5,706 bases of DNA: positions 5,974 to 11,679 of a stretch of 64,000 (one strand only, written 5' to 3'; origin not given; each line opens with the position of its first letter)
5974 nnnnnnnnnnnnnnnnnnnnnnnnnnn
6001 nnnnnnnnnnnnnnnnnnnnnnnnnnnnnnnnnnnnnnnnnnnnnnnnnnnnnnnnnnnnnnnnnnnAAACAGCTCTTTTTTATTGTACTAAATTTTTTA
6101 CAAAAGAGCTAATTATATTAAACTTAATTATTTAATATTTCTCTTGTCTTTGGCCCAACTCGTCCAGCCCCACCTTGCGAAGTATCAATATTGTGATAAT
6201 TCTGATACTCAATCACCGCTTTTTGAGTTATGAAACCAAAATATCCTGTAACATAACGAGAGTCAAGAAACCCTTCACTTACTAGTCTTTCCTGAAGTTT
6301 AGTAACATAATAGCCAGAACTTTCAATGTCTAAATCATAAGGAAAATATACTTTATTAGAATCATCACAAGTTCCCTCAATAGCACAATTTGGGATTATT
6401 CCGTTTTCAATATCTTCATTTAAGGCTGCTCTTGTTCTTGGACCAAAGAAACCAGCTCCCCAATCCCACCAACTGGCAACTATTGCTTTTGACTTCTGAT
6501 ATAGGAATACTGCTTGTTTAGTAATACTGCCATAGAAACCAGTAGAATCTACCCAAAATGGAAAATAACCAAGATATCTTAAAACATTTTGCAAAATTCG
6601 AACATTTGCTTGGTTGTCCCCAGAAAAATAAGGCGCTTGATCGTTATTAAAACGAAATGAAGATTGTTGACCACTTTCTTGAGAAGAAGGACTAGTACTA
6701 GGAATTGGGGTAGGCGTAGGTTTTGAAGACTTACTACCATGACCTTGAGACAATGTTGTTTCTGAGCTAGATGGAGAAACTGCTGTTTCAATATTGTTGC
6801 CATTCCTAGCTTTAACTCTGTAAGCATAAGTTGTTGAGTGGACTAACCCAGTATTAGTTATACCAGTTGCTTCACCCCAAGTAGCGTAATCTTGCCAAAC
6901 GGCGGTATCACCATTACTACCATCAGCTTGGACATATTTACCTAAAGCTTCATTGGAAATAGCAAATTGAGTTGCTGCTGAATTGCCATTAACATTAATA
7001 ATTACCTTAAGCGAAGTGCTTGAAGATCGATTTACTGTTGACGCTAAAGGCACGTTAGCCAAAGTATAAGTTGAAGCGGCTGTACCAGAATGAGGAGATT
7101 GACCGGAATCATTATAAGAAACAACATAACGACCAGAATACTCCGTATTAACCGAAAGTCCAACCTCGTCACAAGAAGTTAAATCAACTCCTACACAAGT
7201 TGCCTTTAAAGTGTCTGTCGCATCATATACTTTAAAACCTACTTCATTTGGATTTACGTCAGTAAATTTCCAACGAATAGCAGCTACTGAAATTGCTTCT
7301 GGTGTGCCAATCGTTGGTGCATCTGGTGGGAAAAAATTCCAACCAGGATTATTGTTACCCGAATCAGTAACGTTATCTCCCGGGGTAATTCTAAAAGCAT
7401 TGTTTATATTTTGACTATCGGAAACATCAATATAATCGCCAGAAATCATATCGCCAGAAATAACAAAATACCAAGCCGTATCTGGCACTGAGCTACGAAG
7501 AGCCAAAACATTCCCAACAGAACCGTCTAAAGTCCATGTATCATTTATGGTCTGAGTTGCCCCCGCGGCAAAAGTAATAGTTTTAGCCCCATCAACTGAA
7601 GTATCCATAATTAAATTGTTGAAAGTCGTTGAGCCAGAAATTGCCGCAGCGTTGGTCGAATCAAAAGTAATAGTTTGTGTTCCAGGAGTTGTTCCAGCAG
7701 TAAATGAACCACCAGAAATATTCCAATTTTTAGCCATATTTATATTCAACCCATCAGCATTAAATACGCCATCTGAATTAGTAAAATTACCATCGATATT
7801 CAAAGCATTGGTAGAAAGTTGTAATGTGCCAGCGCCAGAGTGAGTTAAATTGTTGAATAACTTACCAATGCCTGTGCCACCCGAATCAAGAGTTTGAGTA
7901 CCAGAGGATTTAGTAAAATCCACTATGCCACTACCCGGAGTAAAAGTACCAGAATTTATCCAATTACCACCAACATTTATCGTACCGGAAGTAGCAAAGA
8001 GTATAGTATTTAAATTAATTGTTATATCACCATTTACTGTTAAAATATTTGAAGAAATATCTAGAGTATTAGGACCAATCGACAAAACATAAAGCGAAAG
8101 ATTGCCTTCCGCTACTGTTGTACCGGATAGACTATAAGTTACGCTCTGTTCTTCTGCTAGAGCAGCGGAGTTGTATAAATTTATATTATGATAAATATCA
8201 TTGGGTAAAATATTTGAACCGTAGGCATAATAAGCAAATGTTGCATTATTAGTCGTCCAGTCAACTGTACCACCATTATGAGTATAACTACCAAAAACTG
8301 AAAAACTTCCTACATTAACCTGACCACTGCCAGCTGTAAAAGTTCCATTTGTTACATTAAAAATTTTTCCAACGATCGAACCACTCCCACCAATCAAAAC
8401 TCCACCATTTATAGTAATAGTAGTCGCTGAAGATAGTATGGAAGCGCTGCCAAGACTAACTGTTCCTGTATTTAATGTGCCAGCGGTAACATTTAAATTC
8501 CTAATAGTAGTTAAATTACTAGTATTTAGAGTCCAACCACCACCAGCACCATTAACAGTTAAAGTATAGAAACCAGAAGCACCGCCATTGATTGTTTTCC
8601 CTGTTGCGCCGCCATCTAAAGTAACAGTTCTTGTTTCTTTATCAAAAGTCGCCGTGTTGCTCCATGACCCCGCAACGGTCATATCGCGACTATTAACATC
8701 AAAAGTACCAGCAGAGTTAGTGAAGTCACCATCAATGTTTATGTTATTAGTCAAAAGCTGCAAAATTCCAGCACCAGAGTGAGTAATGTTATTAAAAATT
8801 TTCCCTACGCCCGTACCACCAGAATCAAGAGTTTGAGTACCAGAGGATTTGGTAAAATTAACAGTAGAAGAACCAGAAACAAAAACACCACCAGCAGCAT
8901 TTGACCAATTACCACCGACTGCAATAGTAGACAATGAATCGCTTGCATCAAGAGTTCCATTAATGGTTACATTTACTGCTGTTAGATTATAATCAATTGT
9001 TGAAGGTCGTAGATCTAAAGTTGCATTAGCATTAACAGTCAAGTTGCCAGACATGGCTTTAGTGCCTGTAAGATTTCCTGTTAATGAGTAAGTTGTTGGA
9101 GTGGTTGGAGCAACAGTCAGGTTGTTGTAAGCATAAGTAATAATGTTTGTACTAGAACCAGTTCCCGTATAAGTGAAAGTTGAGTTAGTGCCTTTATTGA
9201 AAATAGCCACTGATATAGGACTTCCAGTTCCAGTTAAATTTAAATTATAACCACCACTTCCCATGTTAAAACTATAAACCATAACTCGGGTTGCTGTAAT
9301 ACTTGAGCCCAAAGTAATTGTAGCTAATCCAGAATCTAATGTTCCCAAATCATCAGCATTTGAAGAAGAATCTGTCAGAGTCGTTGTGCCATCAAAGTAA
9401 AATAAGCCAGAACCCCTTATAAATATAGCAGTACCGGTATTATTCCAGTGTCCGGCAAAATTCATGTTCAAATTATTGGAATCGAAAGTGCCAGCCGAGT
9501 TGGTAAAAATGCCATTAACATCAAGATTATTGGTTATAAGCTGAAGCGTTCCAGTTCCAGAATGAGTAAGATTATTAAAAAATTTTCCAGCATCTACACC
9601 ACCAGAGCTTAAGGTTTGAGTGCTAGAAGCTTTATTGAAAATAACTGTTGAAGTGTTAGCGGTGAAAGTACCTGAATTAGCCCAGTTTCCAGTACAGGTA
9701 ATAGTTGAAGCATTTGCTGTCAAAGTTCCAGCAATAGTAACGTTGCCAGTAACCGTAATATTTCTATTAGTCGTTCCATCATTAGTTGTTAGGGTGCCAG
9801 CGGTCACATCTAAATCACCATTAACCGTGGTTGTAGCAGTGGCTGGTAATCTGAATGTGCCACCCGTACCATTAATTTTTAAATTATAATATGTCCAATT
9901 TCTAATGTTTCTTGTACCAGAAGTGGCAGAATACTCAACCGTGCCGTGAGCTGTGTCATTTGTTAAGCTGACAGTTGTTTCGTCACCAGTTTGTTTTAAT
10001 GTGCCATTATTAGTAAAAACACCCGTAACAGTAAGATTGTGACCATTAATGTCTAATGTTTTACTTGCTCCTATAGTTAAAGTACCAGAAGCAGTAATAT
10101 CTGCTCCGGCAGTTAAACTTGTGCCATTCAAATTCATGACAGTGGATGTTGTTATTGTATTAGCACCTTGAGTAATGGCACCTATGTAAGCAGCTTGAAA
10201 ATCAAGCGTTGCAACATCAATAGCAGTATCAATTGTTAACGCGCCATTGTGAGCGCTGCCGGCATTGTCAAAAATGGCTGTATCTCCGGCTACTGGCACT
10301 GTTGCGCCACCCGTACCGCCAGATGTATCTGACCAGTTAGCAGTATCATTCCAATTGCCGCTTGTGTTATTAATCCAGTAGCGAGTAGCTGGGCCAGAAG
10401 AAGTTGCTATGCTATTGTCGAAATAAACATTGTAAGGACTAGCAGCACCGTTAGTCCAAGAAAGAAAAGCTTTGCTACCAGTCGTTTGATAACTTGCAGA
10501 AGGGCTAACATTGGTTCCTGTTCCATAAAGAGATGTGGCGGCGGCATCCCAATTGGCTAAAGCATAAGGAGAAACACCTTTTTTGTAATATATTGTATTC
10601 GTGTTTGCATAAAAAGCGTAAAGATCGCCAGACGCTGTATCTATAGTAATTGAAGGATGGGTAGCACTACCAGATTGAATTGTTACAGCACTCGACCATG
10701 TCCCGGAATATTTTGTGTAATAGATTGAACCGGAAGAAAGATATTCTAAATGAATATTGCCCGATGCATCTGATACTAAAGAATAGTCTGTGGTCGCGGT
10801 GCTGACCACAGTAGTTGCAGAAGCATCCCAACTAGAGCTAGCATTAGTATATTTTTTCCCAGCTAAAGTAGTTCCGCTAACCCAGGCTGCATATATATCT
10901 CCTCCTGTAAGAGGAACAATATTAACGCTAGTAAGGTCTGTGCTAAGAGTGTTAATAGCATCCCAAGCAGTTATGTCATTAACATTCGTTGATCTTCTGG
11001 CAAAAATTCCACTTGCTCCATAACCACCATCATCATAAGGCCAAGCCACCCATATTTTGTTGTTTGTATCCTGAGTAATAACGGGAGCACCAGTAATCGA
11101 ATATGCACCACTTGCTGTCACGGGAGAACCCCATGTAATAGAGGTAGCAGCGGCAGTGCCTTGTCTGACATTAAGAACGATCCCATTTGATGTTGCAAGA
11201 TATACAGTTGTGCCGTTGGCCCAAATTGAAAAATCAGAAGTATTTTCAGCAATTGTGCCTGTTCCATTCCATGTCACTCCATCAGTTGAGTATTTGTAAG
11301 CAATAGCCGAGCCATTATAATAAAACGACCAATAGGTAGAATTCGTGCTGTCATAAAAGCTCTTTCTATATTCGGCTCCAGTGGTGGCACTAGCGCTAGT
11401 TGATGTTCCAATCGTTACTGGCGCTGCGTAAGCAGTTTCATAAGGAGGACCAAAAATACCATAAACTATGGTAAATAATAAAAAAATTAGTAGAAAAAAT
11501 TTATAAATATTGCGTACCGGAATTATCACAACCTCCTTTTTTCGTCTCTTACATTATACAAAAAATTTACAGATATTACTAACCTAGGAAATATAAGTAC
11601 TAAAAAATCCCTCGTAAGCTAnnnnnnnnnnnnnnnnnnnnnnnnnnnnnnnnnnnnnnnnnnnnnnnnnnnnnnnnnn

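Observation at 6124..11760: Giant 1801-aa cell-wall-anchored surface protein encoded immediately downstream of 5S rRNA on the same strand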

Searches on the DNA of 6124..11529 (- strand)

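Call 61: search_rna_families(sources=[L001, L002, L004, L005], threshold=gathering)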
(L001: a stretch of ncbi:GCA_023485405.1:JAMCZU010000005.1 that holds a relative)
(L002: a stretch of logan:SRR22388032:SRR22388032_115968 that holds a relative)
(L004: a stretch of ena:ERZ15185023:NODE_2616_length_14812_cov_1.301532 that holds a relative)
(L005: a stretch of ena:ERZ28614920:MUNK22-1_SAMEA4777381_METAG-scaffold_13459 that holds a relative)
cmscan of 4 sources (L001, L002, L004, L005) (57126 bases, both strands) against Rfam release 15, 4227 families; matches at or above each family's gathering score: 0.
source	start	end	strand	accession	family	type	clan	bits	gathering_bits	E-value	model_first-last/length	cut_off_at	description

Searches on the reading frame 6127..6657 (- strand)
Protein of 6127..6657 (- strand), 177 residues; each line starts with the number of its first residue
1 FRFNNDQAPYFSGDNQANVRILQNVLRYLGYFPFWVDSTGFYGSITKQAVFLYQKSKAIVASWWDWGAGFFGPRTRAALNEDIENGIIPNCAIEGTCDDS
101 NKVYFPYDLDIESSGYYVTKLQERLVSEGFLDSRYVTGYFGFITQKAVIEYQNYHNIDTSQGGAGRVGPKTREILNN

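Call 40: search_protein_families(library=pfam, proteins=[window:6127-6657:-], max_evalue=10)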
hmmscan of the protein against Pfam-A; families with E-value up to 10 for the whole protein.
seq(177 aa): 2 families
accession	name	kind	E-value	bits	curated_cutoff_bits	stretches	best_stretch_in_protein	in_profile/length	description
PF01471.23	PG_binding_1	-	1.2e-16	61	23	2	117-175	4-57/57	Putative peptidoglycan binding domain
PF02934.20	GatB_N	-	0.23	11.1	23.4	1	76-136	49-103/277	GatB/GatE catalytic domain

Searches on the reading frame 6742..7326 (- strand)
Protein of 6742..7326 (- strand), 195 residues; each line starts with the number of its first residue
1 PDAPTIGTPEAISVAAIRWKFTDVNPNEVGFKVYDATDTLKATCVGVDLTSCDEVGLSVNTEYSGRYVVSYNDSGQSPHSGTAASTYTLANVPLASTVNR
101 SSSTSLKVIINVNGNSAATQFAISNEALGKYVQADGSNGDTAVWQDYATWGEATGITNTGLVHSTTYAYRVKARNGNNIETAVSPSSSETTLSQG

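Call 40: search_protein_families(library=pfam, proteins=[window:6742-7326:-], max_evalue=10)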
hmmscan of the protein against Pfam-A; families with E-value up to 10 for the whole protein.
seq(195 aa): 2 families
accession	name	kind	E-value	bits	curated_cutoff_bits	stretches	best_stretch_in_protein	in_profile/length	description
PF00041.27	fn3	-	0.00014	22.5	25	2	111-180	10-75/84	Fibronectin type III domain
PF16656.11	Pur_ac_phosph_N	-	0.31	12.1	30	1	114-182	25-84/93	Purple acid Phosphatase, N-terminal domain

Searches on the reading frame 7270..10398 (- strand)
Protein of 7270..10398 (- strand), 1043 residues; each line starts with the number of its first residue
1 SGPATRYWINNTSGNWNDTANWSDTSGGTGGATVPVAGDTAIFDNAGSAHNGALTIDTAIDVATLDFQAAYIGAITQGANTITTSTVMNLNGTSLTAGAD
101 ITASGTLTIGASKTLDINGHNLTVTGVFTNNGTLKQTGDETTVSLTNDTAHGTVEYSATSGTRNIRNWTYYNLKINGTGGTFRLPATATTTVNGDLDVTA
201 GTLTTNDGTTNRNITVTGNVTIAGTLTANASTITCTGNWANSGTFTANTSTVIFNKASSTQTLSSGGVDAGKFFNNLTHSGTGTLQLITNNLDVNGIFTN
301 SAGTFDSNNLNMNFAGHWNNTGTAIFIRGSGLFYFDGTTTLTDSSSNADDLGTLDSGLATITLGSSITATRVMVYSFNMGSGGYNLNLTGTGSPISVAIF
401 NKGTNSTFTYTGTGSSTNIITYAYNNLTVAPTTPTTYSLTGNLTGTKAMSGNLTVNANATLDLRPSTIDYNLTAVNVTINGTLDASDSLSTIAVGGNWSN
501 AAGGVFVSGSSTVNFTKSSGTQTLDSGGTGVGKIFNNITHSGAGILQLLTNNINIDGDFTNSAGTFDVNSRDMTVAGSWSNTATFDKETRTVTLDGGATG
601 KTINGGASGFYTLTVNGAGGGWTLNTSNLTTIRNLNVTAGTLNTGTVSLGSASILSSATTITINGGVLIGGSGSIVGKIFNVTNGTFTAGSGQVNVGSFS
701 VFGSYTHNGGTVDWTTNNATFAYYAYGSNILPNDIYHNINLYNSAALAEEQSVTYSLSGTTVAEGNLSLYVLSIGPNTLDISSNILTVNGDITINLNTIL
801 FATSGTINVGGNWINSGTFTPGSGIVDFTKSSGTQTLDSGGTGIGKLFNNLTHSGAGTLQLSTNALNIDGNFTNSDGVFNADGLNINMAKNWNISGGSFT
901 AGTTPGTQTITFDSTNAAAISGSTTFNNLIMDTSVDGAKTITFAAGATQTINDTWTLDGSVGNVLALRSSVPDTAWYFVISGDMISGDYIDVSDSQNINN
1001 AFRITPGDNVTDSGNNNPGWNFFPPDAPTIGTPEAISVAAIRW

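Call 50: predict_structure(alignment_id=A2)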
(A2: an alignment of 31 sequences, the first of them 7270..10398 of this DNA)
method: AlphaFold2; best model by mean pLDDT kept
length: 1043 residues; sequences in the alignment: 31
mean_pLDDT: 69.1   pTM: 0.43
mean pLDDT of the five models: 69.1, 68.0, 66.5, 64.6, 62.6
residues with pLDDT >= 90: 173; 70-90: 379; 50-70: 251; < 50: 240
segments of 3 or more residues with pLDDT < 50: 13-15, 27-29, 267-270, 336-425, 430-434, 440-450, 527-532, 644-659, 672-674, 691-693, 697-752, 772-774, 1029-1043
pLDDT, mean of each block of 10 residues (from residue 1): 66 51 56 73 69 77 87 82 90 88 91 90 90 84 71 84 84 84 82 89 83 88 85 87 81 84 63 77 82 83 79 76 63 48 43 42 40 41 42 45 46 44 50 46 42 64 55 63 60 67 56 73 61 66 78 77 77 77 63 63 59 63 61 64 46 42 55 51 53 47 40 35 30 37 39 52 55 54 71 66 70 69 83 86 70 95 90 95 93 93 83 91 93 87 95 92 95 95 84 92 80 90 64 46 44
secondary structure, 60 per line:
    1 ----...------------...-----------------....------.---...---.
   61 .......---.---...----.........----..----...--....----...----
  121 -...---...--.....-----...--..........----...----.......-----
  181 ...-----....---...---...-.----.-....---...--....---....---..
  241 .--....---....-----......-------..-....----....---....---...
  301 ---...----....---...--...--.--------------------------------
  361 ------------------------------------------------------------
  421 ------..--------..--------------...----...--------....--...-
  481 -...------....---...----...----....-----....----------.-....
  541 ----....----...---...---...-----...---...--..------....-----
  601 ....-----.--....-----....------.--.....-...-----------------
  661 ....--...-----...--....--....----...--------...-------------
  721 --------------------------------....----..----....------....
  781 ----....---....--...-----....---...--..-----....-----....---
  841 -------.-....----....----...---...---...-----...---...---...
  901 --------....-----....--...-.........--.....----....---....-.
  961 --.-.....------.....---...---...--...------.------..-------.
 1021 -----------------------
elements in order (helices of 4 or more, strands of 3 or more residues): E5-7 E20-22 E40-43 E54-56 E60-67 E75-77 E82-90 E101-103 E106-109 E114-116 E122-124 E128-130 E133-137 E143-145 E148-157 E162-164 E169-175 E181-183 E189-192 E196-198 E202-204 E213-216 E220-222 E225-228 E232-235 E239-241 E244-247 E251-254 E260-265 E276-279 E284-287 E291-294 E298-300 E304-306 E311-314 E318-320 E323-325 E453-455 E460-462 E471-474 E477-479 E482-484 E491-494 E498-500 E505-507 E512-515 E521-524 E537-540 E545-548 E553-555 E559-561 E565-567 E573-575 E579-581 E592-595 E601-604 E613-616 E622-625 E635-639 E641-643 E661-664 E667-669 E675-677 E680-683 E686-689 E694-696 E705-707 E753-756 E767-770 E777-780 E785-788 E792-795 E798-800 E806-809 E813-815 E825-828 E834-837 E850-853 E858-861 E866-868 E872-874 E878-880 E886-888 E892-894 E898-900 E909-912 E918-921 E924-926 E928-932 H933-936 E939-943 E948-951 E955-958 E965-969 E976-980 E984-986 E990-992 E995-997

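Call 52: fold_search(model_id=the predicted structure, library=pdb)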
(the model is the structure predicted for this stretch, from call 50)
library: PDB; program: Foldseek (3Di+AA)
matches with E <= 10: 43; with E <= 0.001: 0
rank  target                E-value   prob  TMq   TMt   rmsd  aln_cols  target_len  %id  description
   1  6p5t_B                3.3e-02  0.16  0.10  0.13  27.8      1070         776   14  Surface-layer (S-layer) RsaA protein from Caulobacter crescentus bound to strontium and iodide (released 2020-01-15)
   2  6p5t_A                9.4e-02  0.11  0.10  0.12  28.5      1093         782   14  Surface-layer (S-layer) RsaA protein from Caulobacter crescentus bound to strontium and iodide (released 2020-01-15)
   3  6p5t_D                4.2e-01  0.06  0.10  0.12  27.8      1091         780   14  Surface-layer (S-layer) RsaA protein from Caulobacter crescentus bound to strontium and iodide (released 2020-01-15)
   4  6p5t_C                5.2e-01  0.06  0.10  0.12  27.9      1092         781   14  Surface-layer (S-layer) RsaA protein from Caulobacter crescentus bound to strontium and iodide (released 2020-01-15)
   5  5awg_A                6.0e-01  0.05  0.06  0.12  19.1       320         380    6  Crystal structure of Hg-bound SufB-SufC-SufD complex from Escherichia coli (released 2015-11-11)
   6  8vbb_A                6.8e-01  0.04  0.11  0.11  40.1      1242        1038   14  The secreted adhesin EtpA of Enterotoxigenic Escherichia coli in complex with the mouse mAb 1G05 (released 2024-09-04)
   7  7dmk_B                8.9e-01  0.03  0.09  0.12  31.1      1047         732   10  PL6 alginate lyase BcAlyPL6 (released 2021-10-06)
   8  6nyf_A                1.1e+00  0.04  0.09  0.11  35.7       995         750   10  Helicobacter pylori Vacuolating Cytotoxin A Oligomeric Assembly 1 (OA-1) (released 2019-03-27)
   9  3ak5_A                1.2e+00  0.03  0.09  0.10  35.0      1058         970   11  Hemoglobin protease (Hbp) passenger missing domain-2 (released 2010-10-06)
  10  4dn7_A                1.6e+00  0.01  0.04  0.07  19.1       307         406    9  CRYSTAL STRUCTURE OF putative ABC transporter, ATP-binding protein from Methanosarcina mazei Go1 (released 2012-02-22)
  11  3p4g_B                2.0e+00  0.06  0.09  0.18  13.7       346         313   11  X-ray crystal structure of a hyperactive, Ca2+-dependent, beta-helical antifreeze protein from an Antarctic bacterium (released 2011-04-27)
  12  3p4g_D                2.6e+00  0.06  0.10  0.19  13.3       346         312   10  X-ray crystal structure of a hyperactive, Ca2+-dependent, beta-helical antifreeze protein from an Antarctic bacterium (released 2011-04-27)
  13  6ody_A                2.6e+00  0.01  0.08  0.10  36.1      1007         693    7  Cryo-EM structure of Helicobacter pylori VacA hexamer (released 2019-09-25)
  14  7dmk_A                2.6e+00  0.01  0.08  0.10  32.5       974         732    9  PL6 alginate lyase BcAlyPL6 (released 2021-10-06)
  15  6z7p_A                2.7e+00  0.02  0.12  0.12  27.0      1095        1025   14  Composite model of the Caulobacter crescentus S-layer bound to the O-antigen of lipopolysaccharide (released 2020-07-15)
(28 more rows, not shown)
